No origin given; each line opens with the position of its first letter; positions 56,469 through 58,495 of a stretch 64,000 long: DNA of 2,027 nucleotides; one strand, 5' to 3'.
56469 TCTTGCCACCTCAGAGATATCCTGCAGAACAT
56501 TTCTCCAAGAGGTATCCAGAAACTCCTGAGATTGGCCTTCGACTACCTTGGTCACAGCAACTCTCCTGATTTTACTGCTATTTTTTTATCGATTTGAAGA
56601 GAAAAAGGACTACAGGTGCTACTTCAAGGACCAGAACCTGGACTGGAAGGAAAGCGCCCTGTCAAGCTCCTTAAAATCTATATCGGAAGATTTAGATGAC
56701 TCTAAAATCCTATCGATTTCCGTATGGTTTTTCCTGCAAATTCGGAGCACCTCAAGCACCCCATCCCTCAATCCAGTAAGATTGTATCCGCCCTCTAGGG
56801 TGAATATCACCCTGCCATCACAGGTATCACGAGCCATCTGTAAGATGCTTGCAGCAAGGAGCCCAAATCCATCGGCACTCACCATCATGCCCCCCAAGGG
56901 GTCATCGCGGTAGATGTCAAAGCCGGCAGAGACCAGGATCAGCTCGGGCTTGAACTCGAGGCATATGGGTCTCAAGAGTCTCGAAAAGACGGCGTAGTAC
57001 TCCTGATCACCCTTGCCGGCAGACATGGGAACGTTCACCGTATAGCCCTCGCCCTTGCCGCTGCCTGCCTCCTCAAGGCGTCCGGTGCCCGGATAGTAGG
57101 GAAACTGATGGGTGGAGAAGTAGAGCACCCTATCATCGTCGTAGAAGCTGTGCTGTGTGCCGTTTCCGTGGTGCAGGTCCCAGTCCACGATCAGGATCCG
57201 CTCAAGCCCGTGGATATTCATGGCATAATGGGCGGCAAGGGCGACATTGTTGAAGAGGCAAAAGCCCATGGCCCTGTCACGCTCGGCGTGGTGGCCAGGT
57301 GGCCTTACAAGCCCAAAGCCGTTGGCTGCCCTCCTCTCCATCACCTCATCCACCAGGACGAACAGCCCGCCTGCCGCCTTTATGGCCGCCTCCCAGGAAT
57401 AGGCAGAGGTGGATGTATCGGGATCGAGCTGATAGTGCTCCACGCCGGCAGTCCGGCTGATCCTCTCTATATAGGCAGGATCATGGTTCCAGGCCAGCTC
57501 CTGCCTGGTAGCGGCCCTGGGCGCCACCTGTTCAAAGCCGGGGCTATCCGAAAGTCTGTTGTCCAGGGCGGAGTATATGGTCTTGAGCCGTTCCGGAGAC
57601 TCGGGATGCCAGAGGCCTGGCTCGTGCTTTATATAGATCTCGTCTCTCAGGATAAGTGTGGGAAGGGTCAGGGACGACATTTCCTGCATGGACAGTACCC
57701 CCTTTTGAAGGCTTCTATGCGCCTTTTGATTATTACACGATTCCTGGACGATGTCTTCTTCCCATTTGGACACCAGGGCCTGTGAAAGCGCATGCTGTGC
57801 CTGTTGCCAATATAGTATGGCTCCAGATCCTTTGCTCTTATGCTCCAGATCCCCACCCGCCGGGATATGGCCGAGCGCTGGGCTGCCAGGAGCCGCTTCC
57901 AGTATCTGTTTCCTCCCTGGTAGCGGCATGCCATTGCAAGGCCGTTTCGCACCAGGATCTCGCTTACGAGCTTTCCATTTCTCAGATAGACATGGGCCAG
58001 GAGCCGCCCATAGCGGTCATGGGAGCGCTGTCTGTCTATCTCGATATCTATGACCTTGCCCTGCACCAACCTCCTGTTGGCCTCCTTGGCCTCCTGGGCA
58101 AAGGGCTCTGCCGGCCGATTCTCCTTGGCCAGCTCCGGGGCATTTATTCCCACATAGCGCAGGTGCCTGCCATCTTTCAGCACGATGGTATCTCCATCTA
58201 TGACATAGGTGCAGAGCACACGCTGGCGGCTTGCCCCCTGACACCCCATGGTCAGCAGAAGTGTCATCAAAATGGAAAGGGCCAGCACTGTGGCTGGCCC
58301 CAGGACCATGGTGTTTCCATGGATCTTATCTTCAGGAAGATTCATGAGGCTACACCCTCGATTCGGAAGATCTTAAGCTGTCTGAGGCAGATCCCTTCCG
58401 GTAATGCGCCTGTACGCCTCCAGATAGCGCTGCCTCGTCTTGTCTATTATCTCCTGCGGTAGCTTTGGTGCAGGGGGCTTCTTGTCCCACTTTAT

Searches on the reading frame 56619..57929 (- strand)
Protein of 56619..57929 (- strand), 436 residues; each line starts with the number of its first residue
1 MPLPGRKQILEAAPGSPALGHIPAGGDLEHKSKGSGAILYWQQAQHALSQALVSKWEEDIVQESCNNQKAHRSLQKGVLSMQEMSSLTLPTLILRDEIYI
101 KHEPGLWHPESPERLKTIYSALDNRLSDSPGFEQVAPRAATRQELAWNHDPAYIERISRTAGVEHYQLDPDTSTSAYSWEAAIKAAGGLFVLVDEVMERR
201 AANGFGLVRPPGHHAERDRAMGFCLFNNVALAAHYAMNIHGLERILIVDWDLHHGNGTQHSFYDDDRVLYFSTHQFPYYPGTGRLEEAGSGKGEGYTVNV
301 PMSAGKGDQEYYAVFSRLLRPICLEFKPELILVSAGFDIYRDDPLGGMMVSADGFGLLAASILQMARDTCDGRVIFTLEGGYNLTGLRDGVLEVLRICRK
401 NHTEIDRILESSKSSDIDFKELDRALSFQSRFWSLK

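Call 72: search_protein_families(library=pfam, proteins=[window:56619-57929:-], max_evalue=0.0001)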
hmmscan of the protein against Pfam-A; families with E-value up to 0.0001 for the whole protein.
window:56619-57929:- (436 aa): 1 family
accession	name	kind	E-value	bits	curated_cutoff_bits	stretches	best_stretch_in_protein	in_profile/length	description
PF00850.24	Hist_deacetyl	-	1.6e-96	323.6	27.9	1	108-396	1-296/298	Histone deacetylase domain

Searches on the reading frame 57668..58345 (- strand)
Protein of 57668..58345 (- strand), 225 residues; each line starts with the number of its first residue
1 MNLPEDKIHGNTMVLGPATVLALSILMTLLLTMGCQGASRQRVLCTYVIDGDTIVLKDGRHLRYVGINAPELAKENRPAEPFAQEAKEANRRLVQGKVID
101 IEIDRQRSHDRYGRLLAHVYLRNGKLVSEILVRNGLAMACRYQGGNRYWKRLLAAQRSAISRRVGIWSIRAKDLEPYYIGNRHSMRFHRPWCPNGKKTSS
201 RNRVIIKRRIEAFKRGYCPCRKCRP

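Call 72: search_protein_families(library=pfam, proteins=[window:57668-58345:-], max_evalue=0.0001)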
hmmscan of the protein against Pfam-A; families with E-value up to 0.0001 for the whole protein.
window:57668-58345:- (225 aa): 1 family
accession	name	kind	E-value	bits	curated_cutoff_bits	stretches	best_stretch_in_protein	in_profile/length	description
PF00565.23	SNase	-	5.8e-24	85.1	21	1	62-168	2-106/107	Staphylococcal nuclease homologue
